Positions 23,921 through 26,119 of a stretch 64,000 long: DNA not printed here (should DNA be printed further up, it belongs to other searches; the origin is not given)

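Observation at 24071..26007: Eukaryote/Thaumarchaeota-style long-form topoisomerase IB in a bacterial context, apparently near-leaderless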

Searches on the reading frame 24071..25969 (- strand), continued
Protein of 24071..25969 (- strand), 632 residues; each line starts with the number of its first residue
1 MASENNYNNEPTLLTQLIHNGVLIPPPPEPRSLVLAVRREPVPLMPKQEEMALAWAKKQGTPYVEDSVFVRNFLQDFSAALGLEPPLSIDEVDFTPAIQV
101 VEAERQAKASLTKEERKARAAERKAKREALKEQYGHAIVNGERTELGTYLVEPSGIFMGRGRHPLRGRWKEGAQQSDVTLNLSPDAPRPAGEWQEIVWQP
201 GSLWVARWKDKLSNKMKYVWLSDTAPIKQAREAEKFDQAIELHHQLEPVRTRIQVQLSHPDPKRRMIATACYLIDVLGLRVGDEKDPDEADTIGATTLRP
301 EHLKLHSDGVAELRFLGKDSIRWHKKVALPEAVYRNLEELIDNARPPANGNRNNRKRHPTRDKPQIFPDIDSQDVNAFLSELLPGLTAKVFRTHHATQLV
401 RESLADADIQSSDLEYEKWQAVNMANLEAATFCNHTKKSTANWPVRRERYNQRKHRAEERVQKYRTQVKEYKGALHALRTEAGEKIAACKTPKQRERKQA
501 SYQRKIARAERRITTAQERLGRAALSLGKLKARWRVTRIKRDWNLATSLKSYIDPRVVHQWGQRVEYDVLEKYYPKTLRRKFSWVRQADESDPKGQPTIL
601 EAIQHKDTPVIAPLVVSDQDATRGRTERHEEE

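Call 6: find_homologous_proteins(query=window:24071-25969:-, max_evalue=1e-20)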
Query window:24071-25969:- (632 aa): 7799 proteins with E <= 1e-20 among 8000 candidates; the best 120 are listed.
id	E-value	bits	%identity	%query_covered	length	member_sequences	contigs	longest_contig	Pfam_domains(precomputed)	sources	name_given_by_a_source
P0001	0.0e+0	1298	94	96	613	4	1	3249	PF02919.21,PF14370.12,PF01028.26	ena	-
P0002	0.0e+0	1091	81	94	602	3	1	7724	PF02919.21,PF14370.12,PF01028.26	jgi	-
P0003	0.0e+0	1062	78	95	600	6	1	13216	PF02919.21,PF14370.12,PF01028.26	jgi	jgi:DNA topoisomerase-1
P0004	0.0e+0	1047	77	96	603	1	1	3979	PF02919.21,PF14370.12,PF01028.26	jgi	jgi:DNA topoisomerase-1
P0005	0.0e+0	1047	79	94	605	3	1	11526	PF02919.21,PF14370.12,PF01028.26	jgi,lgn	jgi:DNA topoisomerase-1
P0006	0.0e+0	1044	77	94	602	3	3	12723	PF02919.21,PF14370.12,PF01028.26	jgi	jgi:DNA topoisomerase-1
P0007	0.0e+0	1038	77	94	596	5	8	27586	PF02919.21,PF14370.12,PF01028.26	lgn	-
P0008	0.0e+0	1035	76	94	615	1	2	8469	PF02919.21,PF14370.12,PF01028.26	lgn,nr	nr:DNA topoisomerase I [Chloroflexota bacterium]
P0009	0.0e+0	1028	78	93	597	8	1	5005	PF02919.21,PF14370.12,PF01028.26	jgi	-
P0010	0.0e+0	1019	75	94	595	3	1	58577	PF02919.21,PF14370.12,PF01028.26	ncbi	ncbi:MAG: hypothetical protein ACUVR2_04335 [Anaerolineae bacterium]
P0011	0.0e+0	1010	76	93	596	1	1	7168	PF02919.21,PF14370.12,PF01028.26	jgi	-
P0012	1.6e-298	1010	76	93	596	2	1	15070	PF02919.21,PF14370.12,PF01028.26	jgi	-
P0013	1.5e-295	1000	75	93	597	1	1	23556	PF02919.21,PF14370.12,PF01028.26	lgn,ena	-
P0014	1.7e-290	983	75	93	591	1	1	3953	PF02919.21,PF14370.12,PF01028.26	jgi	-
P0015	5.3e-285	965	73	94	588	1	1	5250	PF02919.21,PF14370.12,PF01028.26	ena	-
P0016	6.9e-283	958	73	93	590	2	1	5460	PF02919.21,PF14370.12,PF01028.26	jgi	jgi:DNA topoisomerase-1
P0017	8.7e-281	951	72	94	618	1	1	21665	PF02919.21,PF14370.12,PF01028.26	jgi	jgi:DNA topoisomerase-1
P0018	2.9e-280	949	71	94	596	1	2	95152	PF02919.21,PF14370.12,PF01028.26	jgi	jgi:DNA topoisomerase-1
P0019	6.4e-280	948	70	94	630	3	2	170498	PF02919.21,PF14370.12,PF01028.26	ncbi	-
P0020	1.6e-278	944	71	94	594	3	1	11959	PF02919.21,PF14370.12,PF01028.26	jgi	jgi:DNA topoisomerase-1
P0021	5.4e-278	942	72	92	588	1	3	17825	PF02919.21,PF14370.12,PF01028.26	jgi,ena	-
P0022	5.5e-278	942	71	93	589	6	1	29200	PF02919.21,PF14370.12,PF01028.26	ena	-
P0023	6.4e-276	935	71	93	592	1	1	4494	PF02919.21,PF14370.12,PF01028.26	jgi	-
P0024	9.3e-275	931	69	94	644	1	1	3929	PF02919.21,PF14370.12,PF01028.26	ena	-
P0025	1.1e-274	931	70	93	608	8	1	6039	PF02919.21,PF14370.12,PF01028.26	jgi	-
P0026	1.8e-274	930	70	94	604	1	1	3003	PF02919.21,PF14370.12,PF01028.26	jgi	-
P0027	2.9e-273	926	71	92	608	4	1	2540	PF02919.21,PF14370.12,PF01028.26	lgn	-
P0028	7.1e-270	915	69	93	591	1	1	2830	PF02919.21,PF14370.12,PF01028.26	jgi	jgi:DNA topoisomerase-1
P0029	2.4e-269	913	68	94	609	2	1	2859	PF02919.21,PF14370.12,PF01028.26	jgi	jgi:DNA topoisomerase-1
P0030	3.0e-269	913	70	93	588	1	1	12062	PF02919.21,PF14370.12,PF01028.26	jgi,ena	-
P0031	6.8e-269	912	70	92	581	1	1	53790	PF02919.21,PF14370.12,PF01028.26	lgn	-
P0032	1.8e-268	910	68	94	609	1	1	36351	PF02919.21,PF14370.12,PF01028.26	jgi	jgi:DNA topoisomerase-1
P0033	7.2e-263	892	70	91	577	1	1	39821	PF02919.21,PF14370.12,PF01028.26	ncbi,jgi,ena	-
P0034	1.4e-261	888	67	92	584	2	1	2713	PF02919.21,PF14370.12,PF01028.26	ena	-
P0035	1.5e-261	888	69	92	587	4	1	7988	PF02919.21,PF14370.12,PF01028.26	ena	-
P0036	1.7e-261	887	68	92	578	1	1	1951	PF02919.21,PF14370.12,PF01028.26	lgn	-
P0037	1.1e-259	881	67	92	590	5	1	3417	PF02919.21,PF14370.12,PF01028.26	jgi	-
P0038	4.0e-259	879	68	91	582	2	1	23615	PF02919.21,PF14370.12,PF01028.26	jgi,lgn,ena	-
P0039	4.7e-259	879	67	92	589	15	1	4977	PF02919.21,PF14370.12,PF01028.26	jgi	jgi:DNA topoisomerase-1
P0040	3.6e-258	876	67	92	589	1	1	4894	PF02919.21,PF14370.12,PF01028.26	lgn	-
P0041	6.5e-258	875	67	91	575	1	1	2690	PF02919.21,PF14370.12,PF01028.26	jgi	jgi:DNA topoisomerase-1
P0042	8.1e-258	875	66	92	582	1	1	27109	PF02919.21,PF14370.12,PF01028.26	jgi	jgi:DNA topoisomerase-1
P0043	1.0e-257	875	66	92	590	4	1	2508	PF02919.21,PF14370.12,PF01028.26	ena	-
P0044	5.5e-257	872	66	92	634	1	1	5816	PF02919.21,PF14370.12,PF01028.26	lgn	-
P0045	6.2e-257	872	66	92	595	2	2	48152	PF02919.21,PF14370.12,PF01028.26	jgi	jgi:DNA topoisomerase-1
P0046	7.3e-257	872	67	92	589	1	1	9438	PF02919.21,PF14370.12,PF01028.26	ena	-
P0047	8.9e-257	872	67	91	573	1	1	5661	PF02919.21,PF14370.12,PF01028.26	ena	-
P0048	8.9e-257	872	67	91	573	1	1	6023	PF02919.21,PF14370.12,PF01028.26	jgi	-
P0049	1.4e-256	871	67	91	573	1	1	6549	PF02919.21,PF14370.12,PF01028.26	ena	-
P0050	1.5e-256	871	68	91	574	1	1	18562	PF02919.21,PF14370.12,PF01028.26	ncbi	-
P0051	2.4e-256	870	67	92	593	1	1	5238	PF02919.21,PF14370.12,PF01028.26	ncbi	-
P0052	2.4e-256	870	67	91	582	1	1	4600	PF02919.21,PF14370.12,PF01028.26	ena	-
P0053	2.4e-256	870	66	92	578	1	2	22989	PF02919.21,PF14370.12,PF01028.26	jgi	-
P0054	3.3e-256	870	67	91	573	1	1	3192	PF02919.21,PF14370.12,PF01028.26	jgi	-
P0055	4.6e-256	869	66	91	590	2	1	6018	PF02919.21,PF14370.12,PF01028.26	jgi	jgi:DNA topoisomerase-1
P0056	4.9e-256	869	67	92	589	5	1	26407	PF02919.21,PF14370.12,PF01028.26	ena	-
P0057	1.2e-255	868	66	92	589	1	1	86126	PF02919.21,PF14370.12,PF01028.26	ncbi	-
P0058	1.3e-255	868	66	94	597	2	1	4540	PF02919.21,PF14370.12,PF01028.26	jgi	jgi:DNA topoisomerase-1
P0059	1.4e-255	868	66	92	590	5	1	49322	PF02919.21,PF14370.12,PF01028.26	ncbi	ncbi:MAG: DNA topoisomerase I [Anaerolineae bacterium]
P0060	1.5e-255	868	67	91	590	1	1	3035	PF02919.21,PF14370.12,PF01028.26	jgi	jgi:DNA topoisomerase-1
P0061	1.5e-255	868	66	91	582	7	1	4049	PF02919.21,PF14370.12,PF01028.26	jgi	jgi:DNA topoisomerase-1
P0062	2.5e-255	867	66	92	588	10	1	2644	PF02919.21,PF14370.12,PF01028.26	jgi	-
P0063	2.6e-255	867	67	91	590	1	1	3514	PF02919.21,PF14370.12,PF01028.26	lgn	-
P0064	3.0e-255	867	66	92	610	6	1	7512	PF02919.21,PF14370.12,PF01028.26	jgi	jgi:DNA topoisomerase-1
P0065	6.0e-255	866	66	91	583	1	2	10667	PF02919.21,PF14370.12,PF01028.26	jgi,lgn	jgi:DNA topoisomerase-1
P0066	6.2e-255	866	66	92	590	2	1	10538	PF02919.21,PF14370.12,PF01028.26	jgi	-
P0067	1.1e-254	865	65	92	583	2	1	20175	PF02919.21,PF14370.12,PF01028.26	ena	-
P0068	2.0e-254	864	65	92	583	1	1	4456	PF02919.21,PF14370.12,PF01028.26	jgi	jgi:DNA topoisomerase-1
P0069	3.0e-254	863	66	91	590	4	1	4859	PF02919.21,PF14370.12,PF01028.26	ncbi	-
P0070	6.3e-254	862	65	92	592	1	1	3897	PF02919.21,PF14370.12,PF01028.26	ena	-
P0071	8.1e-254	862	66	92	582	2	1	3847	PF02919.21,PF14370.12,PF01028.26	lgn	-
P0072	1.3e-253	861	66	91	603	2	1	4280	PF02919.21,PF14370.12,PF01028.26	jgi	jgi:DNA topoisomerase-1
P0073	1.6e-253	861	67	91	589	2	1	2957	PF02919.21,PF14370.12,PF01028.26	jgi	jgi:DNA topoisomerase-1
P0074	2.1e-253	861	65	93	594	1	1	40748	PF02919.21,PF14370.12,PF01028.26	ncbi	-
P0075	2.4e-253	860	66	92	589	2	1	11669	PF02919.21,PF14370.12,PF01028.26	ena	-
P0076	2.8e-253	860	64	93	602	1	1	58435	PF02919.21,PF14370.12,PF01028.26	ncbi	-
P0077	3.0e-253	860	67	92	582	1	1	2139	PF02919.21,PF14370.12,PF01028.26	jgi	jgi:DNA topoisomerase-1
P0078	4.9e-253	859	64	92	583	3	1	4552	PF02919.21,PF14370.12,PF01028.26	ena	-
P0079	5.4e-253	859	66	92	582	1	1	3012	PF02919.21,PF14370.12,PF01028.26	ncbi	-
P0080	5.5e-253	859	66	91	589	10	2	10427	PF02919.21,PF14370.12,PF01028.26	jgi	jgi:DNA topoisomerase-1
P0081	7.6e-253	859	65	92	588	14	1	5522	PF02919.21,PF14370.12,PF01028.26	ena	-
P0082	8.4e-253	859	65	92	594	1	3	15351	PF02919.21,PF14370.12,PF01028.26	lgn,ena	-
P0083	8.7e-253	859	66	91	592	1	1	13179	PF02919.21,PF14370.12,PF01028.26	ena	-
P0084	9.5e-253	858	65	93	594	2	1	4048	PF02919.21,PF14370.12,PF01028.26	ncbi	-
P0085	1.0e-252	858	64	94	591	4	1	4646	PF02919.21,PF14370.12,PF01028.26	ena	-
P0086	1.1e-252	858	66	92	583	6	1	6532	PF02919.21,PF14370.12,PF01028.26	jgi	jgi:DNA topoisomerase-1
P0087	1.4e-252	858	66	91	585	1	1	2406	PF02919.21,PF14370.12,PF01028.26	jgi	-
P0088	1.5e-252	858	65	91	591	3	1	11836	PF02919.21,PF14370.12,PF01028.26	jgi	-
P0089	1.6e-252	858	65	91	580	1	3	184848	PF02919.21,PF14370.12,PF01028.26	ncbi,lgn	-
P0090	1.7e-252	858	65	91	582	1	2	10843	PF02919.21,PF14370.12,PF01028.26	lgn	-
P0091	1.8e-252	857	66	91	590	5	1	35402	PF02919.21,PF14370.12,PF01028.26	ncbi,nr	ncbi:MAG: DNA topoisomerase I [Calditrichaeota bacterium]|nr:DNA topoisomerase I [Calditrichota bact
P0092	1.9e-252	857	66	92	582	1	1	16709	PF02919.21,PF14370.12,PF01028.26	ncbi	-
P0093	3.0e-252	857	66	93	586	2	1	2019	PF02919.21,PF14370.12,PF01028.26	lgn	-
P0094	3.4e-252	857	66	92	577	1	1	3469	PF02919.21,PF14370.12,PF01028.26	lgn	-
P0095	5.8e-252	856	65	92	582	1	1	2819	PF02919.21,PF14370.12,PF01028.26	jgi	jgi:DNA topoisomerase-1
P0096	6.1e-252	856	65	91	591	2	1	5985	PF02919.21,PF14370.12,PF01028.26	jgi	-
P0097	6.9e-252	856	66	91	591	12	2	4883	PF02919.21,PF14370.12,PF01028.26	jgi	jgi:DNA topoisomerase-1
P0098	6.9e-252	856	66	91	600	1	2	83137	PF02919.21,PF14370.12,PF01028.26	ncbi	-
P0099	9.2e-252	855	66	91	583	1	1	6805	PF02919.21,PF14370.12,PF01028.26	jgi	jgi:DNA topoisomerase-1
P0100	1.1e-251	855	64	94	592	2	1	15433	PF02919.21,PF14370.12,PF01028.26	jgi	jgi:DNA topoisomerase-1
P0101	1.1e-251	855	65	92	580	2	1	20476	PF02919.21,PF14370.12,PF01028.26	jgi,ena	-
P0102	1.3e-251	855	65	92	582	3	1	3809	PF02919.21,PF14370.12,PF01028.26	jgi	jgi:DNA topoisomerase-1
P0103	1.7e-251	854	66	92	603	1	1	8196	PF02919.21,PF14370.12,PF01028.26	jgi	jgi:DNA topoisomerase-1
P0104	1.7e-251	854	65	92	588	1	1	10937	PF02919.21,PF14370.12,PF01028.26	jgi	jgi:DNA topoisomerase-1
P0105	2.2e-251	854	66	91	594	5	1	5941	PF02919.21,PF14370.12,PF01028.26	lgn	-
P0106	2.3e-251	854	65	92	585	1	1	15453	PF02919.21,PF14370.12,PF01028.26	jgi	jgi:DNA topoisomerase-1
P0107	4.1e-251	853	66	92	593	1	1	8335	PF02919.21,PF14370.12,PF01028.26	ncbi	-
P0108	4.2e-251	853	64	91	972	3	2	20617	PF02919.21,PF14370.12,PF00266.26,PF01028.26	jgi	jgi:DNA topoisomerase-1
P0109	6.8e-251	852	64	93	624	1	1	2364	PF02919.21,PF14370.12,PF01028.26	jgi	-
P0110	7.2e-251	852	65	92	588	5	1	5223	PF02919.21,PF14370.12,PF01028.26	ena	-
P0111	9.6e-251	852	66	91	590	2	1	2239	PF02919.21,PF14370.12,PF01028.26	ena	-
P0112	1.0e-250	852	65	92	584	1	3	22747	PF02919.21,PF14370.12,PF01028.26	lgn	-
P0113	1.6e-250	851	65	92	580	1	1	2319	PF02919.21,PF14370.12,PF01028.26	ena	-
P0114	1.8e-250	851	65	92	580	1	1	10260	PF02919.21,PF14370.12,PF01028.26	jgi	jgi:DNA topoisomerase I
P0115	2.0e-250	851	66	91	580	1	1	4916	PF02919.21,PF14370.12,PF01028.26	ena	-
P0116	5.8e-250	849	66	92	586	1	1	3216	PF02919.21,PF14370.12,PF01028.26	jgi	jgi:DNA topoisomerase-1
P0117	5.9e-250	849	66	94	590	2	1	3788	PF02919.21,PF14370.12,PF01028.26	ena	-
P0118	6.6e-250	849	66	92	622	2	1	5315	PF02919.21,PF14370.12,PF01028.26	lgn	-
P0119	7.2e-250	849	64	92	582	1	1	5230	PF02919.21,PF14370.12,PF01028.26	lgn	-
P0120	8.4e-250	849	66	91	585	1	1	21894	PF02919.21,PF14370.12,PF01028.26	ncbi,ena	-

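Call 13: find_related_loci(query=window:24071-25969:-, collection=genome_contigs, flank=6000)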
Query window:24071-25969:- (632 aa) in genome_contigs; peptide patterns used: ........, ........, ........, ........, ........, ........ (x = any residue, [..] = any of these).
36 stretches matched a pattern; 1 encode a relative of the query (tblastn E <= 1e-3); 1 distinct loci.
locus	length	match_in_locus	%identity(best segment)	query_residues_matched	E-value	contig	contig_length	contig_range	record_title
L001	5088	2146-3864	54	13-589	0e+0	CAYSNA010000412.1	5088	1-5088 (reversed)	MAG TPA_asm: uncultured Cytophagia bacterium isolate SRP319275_co4_69 genome assembly, contig: NODE_14084_length_5088_co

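Call 17: find_encoding_contigs(protein=window:24071-25969:-, flank=8000, max_places=4)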
Protein window:24071-25969:- (632 aa): 1 contig read that carries it; 1 place shown.
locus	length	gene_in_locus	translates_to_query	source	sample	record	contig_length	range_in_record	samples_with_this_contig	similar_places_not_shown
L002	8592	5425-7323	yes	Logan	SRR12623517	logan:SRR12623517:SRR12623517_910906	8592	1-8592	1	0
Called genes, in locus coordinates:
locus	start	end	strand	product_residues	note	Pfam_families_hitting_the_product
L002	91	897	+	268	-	PF01520:Amidase_3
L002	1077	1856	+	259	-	PF00557:Peptidase_M24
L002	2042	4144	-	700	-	PF00931:NB-ARC, PF07719:TPR_2 (faint), PF13424:TPR_12, PF14559:TPR_19 (faint), PF17874:TPR_MalT, PF13374:TPR_10 (faint), PF13424:TPR_12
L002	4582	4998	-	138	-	PF05168:HEPN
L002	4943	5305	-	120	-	PF01909:NTP_transf_2, PF18765:Polbeta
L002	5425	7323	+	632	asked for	PF02919:Topoisom_I_N, PF01028:Topoisom_I, PF14370:Topo_C_assoc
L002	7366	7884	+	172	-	PF09918:DUF2148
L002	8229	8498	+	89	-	-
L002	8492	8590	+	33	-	?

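Call 18: list_cluster_members(proteins=[P0008, P0010, P0019, P0033, P0050, P0057, P0074, P0076, P0089, P0098])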
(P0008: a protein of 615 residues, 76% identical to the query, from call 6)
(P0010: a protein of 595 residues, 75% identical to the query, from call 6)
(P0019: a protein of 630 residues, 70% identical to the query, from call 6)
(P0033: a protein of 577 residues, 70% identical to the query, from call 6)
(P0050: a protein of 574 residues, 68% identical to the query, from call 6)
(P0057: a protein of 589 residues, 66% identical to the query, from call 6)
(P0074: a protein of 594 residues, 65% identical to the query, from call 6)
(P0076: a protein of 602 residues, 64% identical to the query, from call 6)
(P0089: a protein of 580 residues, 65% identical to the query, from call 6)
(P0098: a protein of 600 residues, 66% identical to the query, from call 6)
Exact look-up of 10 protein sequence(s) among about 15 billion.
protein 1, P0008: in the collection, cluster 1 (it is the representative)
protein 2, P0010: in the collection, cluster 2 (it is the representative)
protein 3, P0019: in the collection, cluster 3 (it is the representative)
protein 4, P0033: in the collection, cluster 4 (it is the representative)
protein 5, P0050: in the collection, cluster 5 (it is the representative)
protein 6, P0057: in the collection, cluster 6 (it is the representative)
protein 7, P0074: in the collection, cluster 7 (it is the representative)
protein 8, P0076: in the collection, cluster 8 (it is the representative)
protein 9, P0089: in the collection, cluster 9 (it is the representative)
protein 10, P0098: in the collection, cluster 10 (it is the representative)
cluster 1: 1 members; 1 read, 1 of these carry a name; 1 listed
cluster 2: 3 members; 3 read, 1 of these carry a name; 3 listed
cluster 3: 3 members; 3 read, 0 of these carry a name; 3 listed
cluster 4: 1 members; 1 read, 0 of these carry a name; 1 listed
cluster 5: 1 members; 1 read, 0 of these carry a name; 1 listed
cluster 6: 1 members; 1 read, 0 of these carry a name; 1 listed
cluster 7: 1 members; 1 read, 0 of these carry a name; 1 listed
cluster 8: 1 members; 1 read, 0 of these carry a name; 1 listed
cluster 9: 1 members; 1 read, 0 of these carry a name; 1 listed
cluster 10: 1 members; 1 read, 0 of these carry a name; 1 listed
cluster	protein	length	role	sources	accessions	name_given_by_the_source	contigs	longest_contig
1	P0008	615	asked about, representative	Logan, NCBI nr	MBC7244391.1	DNA topoisomerase I [Chloroflexota bacterium]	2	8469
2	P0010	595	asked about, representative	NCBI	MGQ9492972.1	MAG: hypothetical protein ACUVR2_04335 [Anaerolineae bacterium]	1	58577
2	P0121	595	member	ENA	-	-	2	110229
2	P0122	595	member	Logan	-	-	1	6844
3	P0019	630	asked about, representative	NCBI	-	-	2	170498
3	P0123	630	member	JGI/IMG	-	-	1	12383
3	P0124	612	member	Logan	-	-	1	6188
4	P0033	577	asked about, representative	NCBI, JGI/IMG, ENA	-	-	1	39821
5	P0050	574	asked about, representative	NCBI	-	-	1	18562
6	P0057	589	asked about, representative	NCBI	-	-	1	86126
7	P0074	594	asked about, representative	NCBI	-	-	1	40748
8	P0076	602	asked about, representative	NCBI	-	-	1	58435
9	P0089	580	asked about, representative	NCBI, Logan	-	-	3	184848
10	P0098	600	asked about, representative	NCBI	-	-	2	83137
